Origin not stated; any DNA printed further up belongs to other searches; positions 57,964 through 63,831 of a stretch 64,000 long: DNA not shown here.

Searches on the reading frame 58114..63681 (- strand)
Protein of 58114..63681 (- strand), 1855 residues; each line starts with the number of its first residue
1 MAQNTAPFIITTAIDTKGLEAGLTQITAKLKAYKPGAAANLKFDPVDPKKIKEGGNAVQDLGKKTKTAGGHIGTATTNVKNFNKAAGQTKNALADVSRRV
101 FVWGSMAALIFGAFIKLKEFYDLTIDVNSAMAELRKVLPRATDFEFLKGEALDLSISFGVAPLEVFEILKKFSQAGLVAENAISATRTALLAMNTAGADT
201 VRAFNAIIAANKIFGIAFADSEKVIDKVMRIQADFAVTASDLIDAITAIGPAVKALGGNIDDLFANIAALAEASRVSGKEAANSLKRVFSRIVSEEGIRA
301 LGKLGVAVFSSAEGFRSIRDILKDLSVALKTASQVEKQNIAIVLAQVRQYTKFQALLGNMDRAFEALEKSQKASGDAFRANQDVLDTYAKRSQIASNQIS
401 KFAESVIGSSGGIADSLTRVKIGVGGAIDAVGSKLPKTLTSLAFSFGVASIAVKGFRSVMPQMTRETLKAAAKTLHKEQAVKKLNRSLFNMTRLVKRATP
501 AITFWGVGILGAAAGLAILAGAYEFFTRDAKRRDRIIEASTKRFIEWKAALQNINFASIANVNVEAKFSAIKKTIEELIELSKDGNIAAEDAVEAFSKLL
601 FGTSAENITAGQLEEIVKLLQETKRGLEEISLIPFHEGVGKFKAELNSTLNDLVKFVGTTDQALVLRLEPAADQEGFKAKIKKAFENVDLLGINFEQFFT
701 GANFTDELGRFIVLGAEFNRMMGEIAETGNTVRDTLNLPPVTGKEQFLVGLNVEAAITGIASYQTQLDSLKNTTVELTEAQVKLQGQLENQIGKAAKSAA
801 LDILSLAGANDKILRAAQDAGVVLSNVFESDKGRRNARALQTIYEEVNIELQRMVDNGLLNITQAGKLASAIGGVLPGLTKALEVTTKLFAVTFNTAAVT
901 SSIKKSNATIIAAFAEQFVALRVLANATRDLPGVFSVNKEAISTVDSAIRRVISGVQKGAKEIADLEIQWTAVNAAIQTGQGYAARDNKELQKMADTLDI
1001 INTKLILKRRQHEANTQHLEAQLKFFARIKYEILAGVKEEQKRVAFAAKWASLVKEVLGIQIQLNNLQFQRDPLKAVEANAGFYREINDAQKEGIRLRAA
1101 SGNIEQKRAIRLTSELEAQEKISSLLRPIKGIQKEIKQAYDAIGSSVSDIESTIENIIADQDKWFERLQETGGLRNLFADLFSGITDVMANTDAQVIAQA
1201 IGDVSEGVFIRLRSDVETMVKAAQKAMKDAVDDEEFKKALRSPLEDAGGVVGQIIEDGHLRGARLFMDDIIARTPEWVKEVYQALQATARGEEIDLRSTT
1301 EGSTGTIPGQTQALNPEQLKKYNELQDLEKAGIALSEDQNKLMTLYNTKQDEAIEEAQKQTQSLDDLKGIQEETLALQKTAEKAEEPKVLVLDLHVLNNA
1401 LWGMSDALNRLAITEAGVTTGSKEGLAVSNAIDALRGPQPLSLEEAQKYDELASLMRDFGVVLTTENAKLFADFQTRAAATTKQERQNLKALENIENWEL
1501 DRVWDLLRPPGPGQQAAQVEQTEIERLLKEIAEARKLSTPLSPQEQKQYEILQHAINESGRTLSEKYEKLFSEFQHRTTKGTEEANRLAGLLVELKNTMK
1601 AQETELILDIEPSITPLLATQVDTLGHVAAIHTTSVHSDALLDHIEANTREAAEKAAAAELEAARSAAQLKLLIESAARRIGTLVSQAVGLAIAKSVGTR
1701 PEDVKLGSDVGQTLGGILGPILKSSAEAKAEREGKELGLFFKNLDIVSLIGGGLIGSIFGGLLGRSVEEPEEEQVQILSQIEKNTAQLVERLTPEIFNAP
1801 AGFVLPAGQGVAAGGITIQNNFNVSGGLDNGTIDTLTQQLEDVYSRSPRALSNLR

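Call 24: search_protein_families(library=pfam, proteins=[window:58114-63681:-], max_evalue=0.01)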
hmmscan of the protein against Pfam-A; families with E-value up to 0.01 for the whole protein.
window:58114-63681:- (1855 aa): 1 family
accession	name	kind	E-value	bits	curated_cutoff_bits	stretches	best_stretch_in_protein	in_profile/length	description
PF10145.14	PhageMin_Tail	-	8.1e-24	85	33.2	1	150-341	3-196/201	Phage-related minor tail protein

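Call 25: search_protein_families(library=phrogs, proteins=[window:58114-63681:-], max_evalue=0.001)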
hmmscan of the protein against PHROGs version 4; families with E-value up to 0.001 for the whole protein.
window:58114-63681:- (1855 aa): 10 families
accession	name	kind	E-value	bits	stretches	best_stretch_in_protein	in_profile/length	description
phrog_4211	-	tail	7.4e-45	153.6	1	76-580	569-1072/2625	tail length tape measure protein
phrog_14917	-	tail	1.4e-34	119.9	1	66-403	279-617/2249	tail length tape measure protein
phrog_1533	-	tail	2.8e-17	62.6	1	50-568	177-686/1688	tail length tape measure protein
phrog_1272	-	tail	3e-16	59.4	1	64-1363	176-1145/1606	tail length tape measure protein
phrog_4704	-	tail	1.2e-14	54.9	1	56-392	156-489/625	tail length tape measure protein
phrog_14441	-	tail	2.2e-08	35.1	1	79-272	35-227/241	tail length tape measure protein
phrog_9696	-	tail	3.4e-08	32.7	1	75-371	32-348/1415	tail length tape measure protein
phrog_167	-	tail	1e-07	31.1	1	56-1232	225-986/1555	tail length tape measure protein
phrog_991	-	tail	1.9e-05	23.4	1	59-673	216-760/1966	tail length tape measure protein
phrog_794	-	tail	0.00064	19.5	1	140-306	192-361/763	tail length tape measure protein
